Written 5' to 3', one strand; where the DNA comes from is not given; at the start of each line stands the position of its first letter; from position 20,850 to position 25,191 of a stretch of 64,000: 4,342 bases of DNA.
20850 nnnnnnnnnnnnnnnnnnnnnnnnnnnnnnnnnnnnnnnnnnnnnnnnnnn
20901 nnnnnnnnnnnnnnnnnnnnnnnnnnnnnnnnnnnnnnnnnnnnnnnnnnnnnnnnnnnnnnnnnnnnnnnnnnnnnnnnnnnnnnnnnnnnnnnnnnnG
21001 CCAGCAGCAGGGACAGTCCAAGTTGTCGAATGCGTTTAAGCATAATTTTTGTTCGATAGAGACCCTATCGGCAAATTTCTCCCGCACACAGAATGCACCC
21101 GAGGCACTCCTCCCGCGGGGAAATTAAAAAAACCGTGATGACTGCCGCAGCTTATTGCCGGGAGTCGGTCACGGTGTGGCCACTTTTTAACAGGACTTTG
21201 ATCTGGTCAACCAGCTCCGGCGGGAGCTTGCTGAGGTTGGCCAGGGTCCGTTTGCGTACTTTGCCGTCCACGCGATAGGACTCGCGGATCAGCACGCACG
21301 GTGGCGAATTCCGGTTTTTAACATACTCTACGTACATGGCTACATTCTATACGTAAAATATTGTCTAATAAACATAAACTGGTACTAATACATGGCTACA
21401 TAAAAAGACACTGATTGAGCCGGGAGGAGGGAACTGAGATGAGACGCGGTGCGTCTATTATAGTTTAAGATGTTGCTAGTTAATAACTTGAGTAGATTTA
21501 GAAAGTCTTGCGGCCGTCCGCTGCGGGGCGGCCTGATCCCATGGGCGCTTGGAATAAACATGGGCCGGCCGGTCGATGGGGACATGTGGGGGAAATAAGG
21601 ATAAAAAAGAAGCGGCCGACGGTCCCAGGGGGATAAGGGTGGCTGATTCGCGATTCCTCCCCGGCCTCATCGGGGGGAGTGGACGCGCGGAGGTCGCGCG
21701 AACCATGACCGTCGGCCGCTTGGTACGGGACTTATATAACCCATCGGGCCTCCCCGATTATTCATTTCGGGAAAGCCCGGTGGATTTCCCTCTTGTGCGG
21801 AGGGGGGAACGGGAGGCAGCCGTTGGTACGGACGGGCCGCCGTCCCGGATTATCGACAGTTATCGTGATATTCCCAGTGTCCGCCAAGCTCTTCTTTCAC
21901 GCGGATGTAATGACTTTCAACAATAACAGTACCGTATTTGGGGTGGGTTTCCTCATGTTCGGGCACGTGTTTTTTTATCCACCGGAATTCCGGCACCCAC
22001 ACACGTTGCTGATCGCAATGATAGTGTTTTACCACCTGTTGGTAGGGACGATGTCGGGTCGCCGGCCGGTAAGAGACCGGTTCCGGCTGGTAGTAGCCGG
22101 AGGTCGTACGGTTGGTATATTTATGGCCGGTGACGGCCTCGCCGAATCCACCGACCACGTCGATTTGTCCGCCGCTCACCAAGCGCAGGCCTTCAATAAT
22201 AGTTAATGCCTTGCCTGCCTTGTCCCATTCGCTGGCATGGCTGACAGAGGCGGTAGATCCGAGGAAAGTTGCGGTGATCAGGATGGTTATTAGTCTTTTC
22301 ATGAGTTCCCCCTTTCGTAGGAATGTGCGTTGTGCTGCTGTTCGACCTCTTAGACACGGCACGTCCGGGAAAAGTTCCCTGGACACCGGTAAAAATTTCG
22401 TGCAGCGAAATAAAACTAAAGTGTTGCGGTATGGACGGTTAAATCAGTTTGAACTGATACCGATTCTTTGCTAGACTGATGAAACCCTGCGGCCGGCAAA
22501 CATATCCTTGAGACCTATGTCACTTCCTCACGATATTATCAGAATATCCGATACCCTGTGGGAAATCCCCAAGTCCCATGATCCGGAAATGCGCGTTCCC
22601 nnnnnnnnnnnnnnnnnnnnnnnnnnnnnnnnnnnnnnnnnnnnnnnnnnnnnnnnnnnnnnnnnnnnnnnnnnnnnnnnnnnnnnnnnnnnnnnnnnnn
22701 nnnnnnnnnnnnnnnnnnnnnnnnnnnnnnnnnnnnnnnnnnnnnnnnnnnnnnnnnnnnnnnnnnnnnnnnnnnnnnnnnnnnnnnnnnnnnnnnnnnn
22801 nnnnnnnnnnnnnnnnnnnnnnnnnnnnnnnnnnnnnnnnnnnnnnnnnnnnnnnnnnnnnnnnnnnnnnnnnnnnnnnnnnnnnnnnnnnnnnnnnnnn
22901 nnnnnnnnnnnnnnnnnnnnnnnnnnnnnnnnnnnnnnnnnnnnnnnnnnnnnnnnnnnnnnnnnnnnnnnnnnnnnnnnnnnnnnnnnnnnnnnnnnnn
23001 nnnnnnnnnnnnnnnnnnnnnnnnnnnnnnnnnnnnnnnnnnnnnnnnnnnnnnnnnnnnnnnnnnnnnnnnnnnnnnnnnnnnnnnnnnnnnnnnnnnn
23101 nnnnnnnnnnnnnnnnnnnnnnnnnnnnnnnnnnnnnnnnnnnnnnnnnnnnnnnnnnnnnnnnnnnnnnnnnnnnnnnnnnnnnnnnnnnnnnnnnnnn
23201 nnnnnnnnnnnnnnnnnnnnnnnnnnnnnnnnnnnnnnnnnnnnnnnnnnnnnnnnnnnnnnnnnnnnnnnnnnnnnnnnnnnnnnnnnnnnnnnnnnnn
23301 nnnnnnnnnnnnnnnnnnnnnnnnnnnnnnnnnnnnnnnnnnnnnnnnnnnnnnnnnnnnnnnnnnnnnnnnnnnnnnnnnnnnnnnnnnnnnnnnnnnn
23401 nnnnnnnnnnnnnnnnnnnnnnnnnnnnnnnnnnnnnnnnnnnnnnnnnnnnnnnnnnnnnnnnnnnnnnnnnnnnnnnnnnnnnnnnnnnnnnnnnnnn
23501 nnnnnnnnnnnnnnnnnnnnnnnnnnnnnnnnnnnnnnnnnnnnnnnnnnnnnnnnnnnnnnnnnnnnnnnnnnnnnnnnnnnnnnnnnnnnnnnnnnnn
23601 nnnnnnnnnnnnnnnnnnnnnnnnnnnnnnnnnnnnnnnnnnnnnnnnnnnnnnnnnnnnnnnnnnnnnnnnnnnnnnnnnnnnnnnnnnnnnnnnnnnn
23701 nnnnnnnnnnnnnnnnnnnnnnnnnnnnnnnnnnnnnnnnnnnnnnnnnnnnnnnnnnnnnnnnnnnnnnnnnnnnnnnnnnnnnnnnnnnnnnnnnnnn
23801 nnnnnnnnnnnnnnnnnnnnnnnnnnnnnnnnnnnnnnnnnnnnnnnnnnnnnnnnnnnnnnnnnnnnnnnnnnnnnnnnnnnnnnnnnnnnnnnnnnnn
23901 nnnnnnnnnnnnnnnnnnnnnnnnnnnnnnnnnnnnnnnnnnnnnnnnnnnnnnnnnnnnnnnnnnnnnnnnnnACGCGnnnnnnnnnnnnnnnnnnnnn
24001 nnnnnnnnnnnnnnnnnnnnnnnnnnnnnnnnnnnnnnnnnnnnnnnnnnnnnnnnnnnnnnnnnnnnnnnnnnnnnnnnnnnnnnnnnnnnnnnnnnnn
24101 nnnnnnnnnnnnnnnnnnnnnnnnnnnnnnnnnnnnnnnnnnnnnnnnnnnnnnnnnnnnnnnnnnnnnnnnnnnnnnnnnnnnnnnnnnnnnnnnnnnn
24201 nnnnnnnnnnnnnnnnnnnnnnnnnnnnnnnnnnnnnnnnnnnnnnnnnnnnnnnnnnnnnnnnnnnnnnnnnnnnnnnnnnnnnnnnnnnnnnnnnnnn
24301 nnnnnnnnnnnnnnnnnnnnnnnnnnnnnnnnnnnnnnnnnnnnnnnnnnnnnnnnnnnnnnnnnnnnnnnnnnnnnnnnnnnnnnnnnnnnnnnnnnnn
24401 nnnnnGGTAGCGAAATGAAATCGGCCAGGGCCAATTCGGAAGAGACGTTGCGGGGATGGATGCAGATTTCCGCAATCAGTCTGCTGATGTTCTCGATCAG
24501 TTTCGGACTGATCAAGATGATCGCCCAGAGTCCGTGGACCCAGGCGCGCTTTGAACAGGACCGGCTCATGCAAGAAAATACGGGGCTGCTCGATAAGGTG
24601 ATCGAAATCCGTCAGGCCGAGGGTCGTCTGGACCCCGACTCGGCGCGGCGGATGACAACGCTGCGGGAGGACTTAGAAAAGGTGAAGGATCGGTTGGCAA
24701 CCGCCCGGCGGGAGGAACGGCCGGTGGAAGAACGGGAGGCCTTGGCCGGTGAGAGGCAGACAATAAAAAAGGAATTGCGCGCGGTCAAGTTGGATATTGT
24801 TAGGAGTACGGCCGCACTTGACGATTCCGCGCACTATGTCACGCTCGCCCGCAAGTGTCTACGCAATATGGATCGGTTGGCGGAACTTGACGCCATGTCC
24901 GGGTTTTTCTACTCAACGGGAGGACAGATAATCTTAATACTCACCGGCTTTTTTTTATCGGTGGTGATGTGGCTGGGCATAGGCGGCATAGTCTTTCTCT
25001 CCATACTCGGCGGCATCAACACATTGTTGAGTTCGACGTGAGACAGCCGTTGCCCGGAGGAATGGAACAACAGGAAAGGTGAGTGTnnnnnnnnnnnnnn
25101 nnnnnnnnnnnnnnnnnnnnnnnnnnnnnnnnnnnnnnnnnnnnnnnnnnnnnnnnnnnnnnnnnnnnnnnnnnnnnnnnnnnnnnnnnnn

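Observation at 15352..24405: RNA-repair toolkit: Tpt1/KptA near an RtcB-archease operon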

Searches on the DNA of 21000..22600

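Call 65: search_rna_families(source=window, start=21000, end=22600, threshold=evalue, max_evalue=1)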
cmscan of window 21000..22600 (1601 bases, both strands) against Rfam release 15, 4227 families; matches with E-value up to 1: 3.
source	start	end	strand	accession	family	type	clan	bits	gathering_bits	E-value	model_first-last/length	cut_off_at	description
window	21738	21786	-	RF01011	mir-605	Gene; miRNA;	-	21.3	98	0.41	18-66/82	no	mir-605 microRNA precursor family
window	21735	21786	-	RF03223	mir-2209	Gene; miRNA;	-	20.6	70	0.33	1-63/63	no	mir-2209 microRNA precursor family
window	22059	22151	-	RF00649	mir-128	Gene; miRNA;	-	18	49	0.46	1-83/83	no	mir-128 microRNA precursor family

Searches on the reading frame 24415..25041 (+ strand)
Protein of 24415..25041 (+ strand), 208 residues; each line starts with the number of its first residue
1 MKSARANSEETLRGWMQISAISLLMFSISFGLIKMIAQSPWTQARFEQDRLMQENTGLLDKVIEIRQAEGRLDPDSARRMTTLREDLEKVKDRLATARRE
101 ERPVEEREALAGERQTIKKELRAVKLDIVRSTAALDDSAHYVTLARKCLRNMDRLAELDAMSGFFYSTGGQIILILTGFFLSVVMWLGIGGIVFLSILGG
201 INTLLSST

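Call 3: search_protein_families(library=pfam, proteins=[window:24415-25041:+])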
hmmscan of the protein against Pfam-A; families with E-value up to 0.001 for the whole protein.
window:24415-25041:+ (208 aa): 0 families

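Call 7: search_protein_families(library=ncbifam, proteins=[window:24415-25041:+], max_evalue=0.01)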
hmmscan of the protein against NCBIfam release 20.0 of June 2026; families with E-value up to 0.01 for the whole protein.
window:24415-25041:+ (208 aa): 0 families

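Call 11: search_protein_families(library=padloc, proteins=[window:24415-25041:+], max_evalue=0.01)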
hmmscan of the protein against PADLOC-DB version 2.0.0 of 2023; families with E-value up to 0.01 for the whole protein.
window:24415-25041:+ (208 aa): 1 family
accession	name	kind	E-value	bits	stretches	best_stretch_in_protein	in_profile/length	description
PDLC03864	LmuB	-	0.0046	13.5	1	59-154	255-350/657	-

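Call 30: find_homologous_proteins(query=window:24415-25041:+)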
Query window:24415-25041:+ (208 aa): 3 proteins with E <= 0.001 among 397 candidates.
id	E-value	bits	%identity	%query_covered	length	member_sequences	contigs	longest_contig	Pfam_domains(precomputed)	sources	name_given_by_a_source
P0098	3.2e-125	433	100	100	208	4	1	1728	-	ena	-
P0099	1.3e-81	291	67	99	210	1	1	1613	-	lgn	-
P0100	2.0e-39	153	48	80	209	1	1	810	-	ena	-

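Call 62: search_protein_families(library=pfam, proteins=[window:24415-25041:+], max_evalue=1)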
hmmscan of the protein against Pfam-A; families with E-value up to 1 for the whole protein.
window:24415-25041:+ (208 aa): 4 families
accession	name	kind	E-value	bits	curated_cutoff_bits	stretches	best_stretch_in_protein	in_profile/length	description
PF04632.18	FUSC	-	0.0055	15.8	30.9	1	47-156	220-331/660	Fusaric acid resistance protein family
PF04420.19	CHD5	-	0.089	13.1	29.3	1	110-186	37-112/159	CHD5-like protein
PF11855.13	DUF3375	-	0.16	11.2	28.6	1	64-137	124-197/474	Protein of unknown function (DUF3375)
PF15188.11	CCDC-167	-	0.21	12.3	27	1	79-122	12-52/84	Coiled-coil domain-containing protein 167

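Call 86: search_protein_representatives(alignment_id=A3)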
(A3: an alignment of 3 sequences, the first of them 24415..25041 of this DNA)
Query: 3 sequences, 210 profile positions. Proteins with E-value up to 0.001 (for the whole library): 14; up to 1e-10: 8; up to 1e-30: 4. The best 14 are listed.
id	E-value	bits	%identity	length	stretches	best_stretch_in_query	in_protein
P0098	2.3e-114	396.5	-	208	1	4-210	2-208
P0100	9.7e-93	325.9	-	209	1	2-185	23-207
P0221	6.9e-40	153.2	-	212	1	5-209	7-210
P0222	1.9e-34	135.4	-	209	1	9-208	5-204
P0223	2.1e-29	118.9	-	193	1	24-208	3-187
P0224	1.2e-24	103.4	-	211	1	4-207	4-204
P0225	3.8e-20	88.7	-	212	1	7-207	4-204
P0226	2.3e-11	60.0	-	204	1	14-201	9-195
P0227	7.5e-10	55.1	-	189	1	20-206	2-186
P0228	2.3e-09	53.5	-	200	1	11-204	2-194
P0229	9.8e-09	51.4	-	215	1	3-206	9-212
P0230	1.2e-06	44.6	-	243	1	19-186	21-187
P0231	2.9e-05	40.1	-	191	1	12-205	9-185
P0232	3.8e-05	39.7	-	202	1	24-207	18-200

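Call 87: find_encoding_contigs(protein=P0226, flank=6000, max_places=2)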
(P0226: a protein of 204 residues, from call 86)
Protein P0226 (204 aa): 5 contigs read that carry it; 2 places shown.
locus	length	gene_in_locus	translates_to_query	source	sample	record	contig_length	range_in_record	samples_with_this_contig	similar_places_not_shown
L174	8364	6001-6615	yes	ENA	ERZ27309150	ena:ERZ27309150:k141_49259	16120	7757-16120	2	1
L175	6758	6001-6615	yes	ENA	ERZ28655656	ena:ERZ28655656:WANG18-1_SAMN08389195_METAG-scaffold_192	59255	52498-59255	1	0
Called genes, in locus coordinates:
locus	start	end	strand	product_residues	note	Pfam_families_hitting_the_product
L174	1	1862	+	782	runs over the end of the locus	PF00912:Transgly, PF00905:Transpeptidase, PF06832:BiPBP_C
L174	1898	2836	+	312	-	PF03372:Exo_endo_phos (faint), PF22669:Exo_endo_phos2 (faint)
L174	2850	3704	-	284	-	PF03372:Exo_endo_phos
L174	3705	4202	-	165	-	PF03795:YCII (weak)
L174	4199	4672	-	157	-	PF01928:CYTH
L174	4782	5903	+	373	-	PF00817:IMS, PF11798:IMS_HHH, PF11799:IMS_C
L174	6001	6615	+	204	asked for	-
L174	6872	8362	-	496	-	?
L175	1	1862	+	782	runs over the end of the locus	PF00912:Transgly, PF00905:Transpeptidase, PF06832:BiPBP_C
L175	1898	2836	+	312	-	PF03372:Exo_endo_phos (faint)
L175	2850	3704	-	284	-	PF03372:Exo_endo_phos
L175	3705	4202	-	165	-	PF03795:YCII (weak)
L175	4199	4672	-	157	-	PF01928:CYTH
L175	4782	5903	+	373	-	PF00817:IMS, PF11798:IMS_HHH, PF11799:IMS_C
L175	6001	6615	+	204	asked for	-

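Call 88: find_encoding_contigs(protein=P0222, flank=6000, max_places=2)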
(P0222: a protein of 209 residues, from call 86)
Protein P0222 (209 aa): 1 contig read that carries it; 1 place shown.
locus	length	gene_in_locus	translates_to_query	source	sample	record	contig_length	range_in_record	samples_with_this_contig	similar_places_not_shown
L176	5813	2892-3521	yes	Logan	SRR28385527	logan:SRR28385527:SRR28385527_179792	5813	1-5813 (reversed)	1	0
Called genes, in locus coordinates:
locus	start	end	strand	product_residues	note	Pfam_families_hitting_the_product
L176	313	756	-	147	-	-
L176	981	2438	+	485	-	PF01139:RtcB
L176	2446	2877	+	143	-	PF01951:Archease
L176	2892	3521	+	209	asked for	-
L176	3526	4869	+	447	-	-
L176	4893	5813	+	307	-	?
